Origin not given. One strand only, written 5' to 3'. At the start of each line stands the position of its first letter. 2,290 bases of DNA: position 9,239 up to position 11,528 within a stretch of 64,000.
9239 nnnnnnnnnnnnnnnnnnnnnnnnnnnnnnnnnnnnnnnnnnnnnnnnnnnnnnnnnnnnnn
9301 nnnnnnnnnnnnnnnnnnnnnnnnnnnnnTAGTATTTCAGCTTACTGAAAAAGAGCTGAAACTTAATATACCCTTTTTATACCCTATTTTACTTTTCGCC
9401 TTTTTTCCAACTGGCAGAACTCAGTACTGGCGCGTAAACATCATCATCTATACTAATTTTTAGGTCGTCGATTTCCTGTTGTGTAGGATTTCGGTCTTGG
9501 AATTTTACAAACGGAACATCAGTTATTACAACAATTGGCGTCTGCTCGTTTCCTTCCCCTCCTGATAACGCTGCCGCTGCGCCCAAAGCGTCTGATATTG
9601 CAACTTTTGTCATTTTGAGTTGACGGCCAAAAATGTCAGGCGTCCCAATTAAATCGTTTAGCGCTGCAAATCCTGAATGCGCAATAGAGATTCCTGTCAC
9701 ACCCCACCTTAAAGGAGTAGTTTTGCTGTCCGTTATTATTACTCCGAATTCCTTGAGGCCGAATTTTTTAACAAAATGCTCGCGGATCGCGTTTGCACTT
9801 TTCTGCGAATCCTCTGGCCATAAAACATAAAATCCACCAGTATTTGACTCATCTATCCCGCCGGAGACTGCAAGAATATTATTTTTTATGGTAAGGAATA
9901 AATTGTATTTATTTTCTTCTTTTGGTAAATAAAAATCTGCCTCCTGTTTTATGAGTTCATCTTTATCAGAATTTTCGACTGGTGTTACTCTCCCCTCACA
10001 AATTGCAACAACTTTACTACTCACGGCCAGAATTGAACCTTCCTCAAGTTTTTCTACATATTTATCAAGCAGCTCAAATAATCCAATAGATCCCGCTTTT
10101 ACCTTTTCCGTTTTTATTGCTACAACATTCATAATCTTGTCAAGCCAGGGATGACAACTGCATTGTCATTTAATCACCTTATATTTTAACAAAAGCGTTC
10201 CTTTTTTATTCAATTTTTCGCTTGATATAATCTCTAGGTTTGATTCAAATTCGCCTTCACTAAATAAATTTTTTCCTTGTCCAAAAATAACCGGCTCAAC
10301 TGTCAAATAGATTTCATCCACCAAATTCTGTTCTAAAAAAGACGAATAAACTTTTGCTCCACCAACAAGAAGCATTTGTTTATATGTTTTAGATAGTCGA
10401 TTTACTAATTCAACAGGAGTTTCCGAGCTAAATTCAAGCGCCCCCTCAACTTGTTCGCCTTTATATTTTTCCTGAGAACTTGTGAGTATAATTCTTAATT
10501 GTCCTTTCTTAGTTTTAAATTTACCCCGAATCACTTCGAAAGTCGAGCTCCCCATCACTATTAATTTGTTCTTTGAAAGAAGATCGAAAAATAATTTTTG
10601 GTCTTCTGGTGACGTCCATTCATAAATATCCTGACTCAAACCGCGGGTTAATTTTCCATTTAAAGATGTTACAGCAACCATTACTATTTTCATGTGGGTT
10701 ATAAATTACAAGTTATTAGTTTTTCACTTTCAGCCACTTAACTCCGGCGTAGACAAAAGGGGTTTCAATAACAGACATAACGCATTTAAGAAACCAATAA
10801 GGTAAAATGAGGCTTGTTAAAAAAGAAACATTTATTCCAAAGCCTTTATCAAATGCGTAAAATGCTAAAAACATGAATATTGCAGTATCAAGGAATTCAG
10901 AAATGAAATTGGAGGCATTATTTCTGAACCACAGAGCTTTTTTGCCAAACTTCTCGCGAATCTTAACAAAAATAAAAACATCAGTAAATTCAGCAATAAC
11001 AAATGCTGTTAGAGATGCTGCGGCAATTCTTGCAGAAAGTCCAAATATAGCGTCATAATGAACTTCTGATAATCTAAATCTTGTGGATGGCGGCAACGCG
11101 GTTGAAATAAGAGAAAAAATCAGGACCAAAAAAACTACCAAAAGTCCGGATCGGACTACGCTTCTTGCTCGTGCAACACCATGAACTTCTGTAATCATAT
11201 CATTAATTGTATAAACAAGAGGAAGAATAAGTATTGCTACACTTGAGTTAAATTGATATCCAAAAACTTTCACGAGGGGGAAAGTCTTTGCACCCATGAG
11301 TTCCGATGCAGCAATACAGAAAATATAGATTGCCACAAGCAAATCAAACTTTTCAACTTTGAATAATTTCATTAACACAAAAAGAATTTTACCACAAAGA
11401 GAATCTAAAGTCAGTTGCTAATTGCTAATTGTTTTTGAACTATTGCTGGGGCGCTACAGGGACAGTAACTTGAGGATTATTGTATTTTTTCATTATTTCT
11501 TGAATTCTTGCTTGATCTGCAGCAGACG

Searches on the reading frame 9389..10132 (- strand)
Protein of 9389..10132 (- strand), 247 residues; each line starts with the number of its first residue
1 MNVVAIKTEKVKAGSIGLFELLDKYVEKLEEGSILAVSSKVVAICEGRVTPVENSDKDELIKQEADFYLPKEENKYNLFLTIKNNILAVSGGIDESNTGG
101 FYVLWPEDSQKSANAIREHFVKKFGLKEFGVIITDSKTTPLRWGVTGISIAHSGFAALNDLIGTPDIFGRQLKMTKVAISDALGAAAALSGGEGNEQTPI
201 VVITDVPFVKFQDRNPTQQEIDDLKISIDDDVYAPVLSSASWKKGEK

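Call 3: search_protein_families(library=pfam, proteins=[window:9389-10132:-], max_evalue=0.01)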
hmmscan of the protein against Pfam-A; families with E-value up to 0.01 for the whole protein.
window:9389-10132:- (247 aa): 1 family
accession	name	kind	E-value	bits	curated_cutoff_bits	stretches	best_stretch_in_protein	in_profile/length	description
PF01996.21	F420_ligase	-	9.2e-36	123.8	25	1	20-204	15-217/218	F420-0:Gamma-glutamyl ligase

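Call 4: search_protein_families(library=ncbifam, proteins=[window:9389-10132:-], max_evalue=0.01)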
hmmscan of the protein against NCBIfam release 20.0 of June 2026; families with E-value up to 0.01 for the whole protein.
window:9389-10132:- (247 aa): 4 families
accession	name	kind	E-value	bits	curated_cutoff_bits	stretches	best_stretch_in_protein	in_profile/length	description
TIGR04132.1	intra_fol_E_lig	hypoth_equivalog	7.2e-80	267.8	350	1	1-244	1-241/241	putative folate metabolism gamma-glutamate ligase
TIGR01916.1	F420_cofE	equivalog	3.6e-36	124.8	180.65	1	11-214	12-228/244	coenzyme F420-0:L-glutamate ligase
NF009809.0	PRK13293.1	equivalog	5.1e-32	111.2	274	1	83-219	98-233/253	coenzyme F420-0:L-glutamate ligase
NF009810.0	PRK13294.1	equivalog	4.1e-29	101.8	304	1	20-206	32-221/449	coenzyme F420-0:L-glutamate ligase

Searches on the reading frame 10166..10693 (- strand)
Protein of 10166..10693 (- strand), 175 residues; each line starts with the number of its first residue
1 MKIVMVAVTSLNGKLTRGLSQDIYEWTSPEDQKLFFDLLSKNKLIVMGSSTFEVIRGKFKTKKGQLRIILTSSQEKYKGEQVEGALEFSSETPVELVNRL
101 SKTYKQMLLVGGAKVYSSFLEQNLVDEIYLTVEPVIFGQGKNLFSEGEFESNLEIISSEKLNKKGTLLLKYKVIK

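Call 3: search_protein_families(library=pfam, proteins=[window:10166-10693:-], max_evalue=0.01)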
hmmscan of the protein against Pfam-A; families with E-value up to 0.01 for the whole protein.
window:10166-10693:- (175 aa): 2 families
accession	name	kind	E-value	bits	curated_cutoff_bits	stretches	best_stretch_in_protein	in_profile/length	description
PF01872.23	RibD_C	-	1.5e-17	64.5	24.1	1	2-163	2-193/197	RibD C-terminal domain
PF00186.24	DHFR_1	-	7.6e-11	42.4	25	1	18-132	15-115/159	Dihydrofolate reductase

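Call 4: search_protein_families(library=ncbifam, proteins=[window:10166-10693:-], max_evalue=0.01)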
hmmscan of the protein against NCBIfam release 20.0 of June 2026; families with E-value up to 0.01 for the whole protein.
window:10166-10693:- (175 aa): 19 families
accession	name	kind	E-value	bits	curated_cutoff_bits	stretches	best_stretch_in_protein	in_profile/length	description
NF033868.0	trim_DfrA36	exception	4.3e-09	36.2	360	1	18-141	16-132/170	trimethoprim-resistant dihydrofolate reductase DfrA36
TIGR01508.1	rib_reduct_arch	equivalog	4.8e-08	32.4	186.45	1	95-155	127-194/210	2,5-diamino-6-(ribosylamino)-4(3H)-pyrimidinone 5'-phosphate reductase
NF000127.2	trim_DfrA20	exception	1.1e-07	32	325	1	18-149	18-144/169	trimethoprim-resistant dihydrofolate reductase DfrA20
NF010663.0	PRK14059.1-1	equivalog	5e-07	29.3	184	1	97-174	170-252/253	pyrimidine reductase family protein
NF041386.1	dihyfolred_HdrA_Halo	equivalog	6.1e-07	29.4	300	1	1-131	1-119/158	dihydrofolate reductase HdrA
NF000055.3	trim_DfrA12_A21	exception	1.7e-06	28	330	1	3-161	8-149/165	DfrA12/DfrA21 family trimethoprim-resistant dihydrofolate reductase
NF000330.1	trim_DfrA1_like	exception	3.1e-06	27.2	250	1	1-131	1-116/157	trimethoprim-resistant dihydrofolate reductase DfrA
TIGR00227.1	ribD_Cterm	domain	1.2e-05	25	150.15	1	92-151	129-191/216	riboflavin-specific deaminase C-terminal domain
NF010664.0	PRK14059.1-2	equivalog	2.4e-05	24.1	226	1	103-171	184-253/257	pyrimidine reductase family protein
NF008037.0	PRK10769.1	equivalog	4.3e-05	23.4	168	1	23-131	20-114/160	type 3 dihydrofolate reductase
NF040541.1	trim_DfrE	exception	4.6e-05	23.2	347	1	3-136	3-120/157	trimethoprim-resistant dihydrofolate reductase DfrE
NF000006.2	trim_DfrA26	exception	8.5e-05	22.7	350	1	2-131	18-137/183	trimethoprim-resistant dihydrofolate reductase DfrA26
NF047324.1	trim_DfrA51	exception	9.2e-05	22.8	322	1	17-132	13-110/158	trimethoprim-resistant dihydrofolate reductase DfrA51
NF047323.1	trim_DfrA50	exception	0.00018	21.6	355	1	5-131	3-109/158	trimethoprim-resistant dihydrofolate reductase DfrA50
NF000053.2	trim_DfrA12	exception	0.00034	20.5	360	1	3-133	8-128/165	trimethoprim-resistant dihydrofolate reductase DfrA12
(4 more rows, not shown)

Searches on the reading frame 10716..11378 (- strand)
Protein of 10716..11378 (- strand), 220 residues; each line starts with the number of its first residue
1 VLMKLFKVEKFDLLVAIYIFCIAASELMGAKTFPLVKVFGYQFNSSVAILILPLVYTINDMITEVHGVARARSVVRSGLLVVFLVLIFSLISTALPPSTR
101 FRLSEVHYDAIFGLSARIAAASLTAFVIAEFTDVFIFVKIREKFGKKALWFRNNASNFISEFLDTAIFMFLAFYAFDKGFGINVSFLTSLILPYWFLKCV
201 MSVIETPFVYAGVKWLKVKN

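Call 3: search_protein_families(library=pfam, proteins=[window:10716-11378:-], max_evalue=0.01)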
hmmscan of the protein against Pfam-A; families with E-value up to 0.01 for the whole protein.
window:10716-11378:- (220 aa): 1 family
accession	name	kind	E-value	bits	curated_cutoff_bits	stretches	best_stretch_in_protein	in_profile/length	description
PF02592.20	Vut_1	-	1e-39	136.8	27.2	1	47-211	2-151/152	Putative vitamin uptake transporter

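Call 4: search_protein_families(library=ncbifam, proteins=[window:10716-11378:-], max_evalue=0.01)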
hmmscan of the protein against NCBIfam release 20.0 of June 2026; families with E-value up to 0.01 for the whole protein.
window:10716-11378:- (220 aa): 2 families
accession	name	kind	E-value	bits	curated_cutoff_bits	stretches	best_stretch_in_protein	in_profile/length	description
TIGR00697.1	TIGR00697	equivalog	2.2e-33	115.8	50.95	1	18-216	10-198/201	queuosine precursor transporter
NF008406.0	PRK11212.1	equivalog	1.2e-14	54.5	252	1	10-180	12-170/221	7-cyano-7-deazaguanine/7-aminomethyl-7-deazaguanine transporter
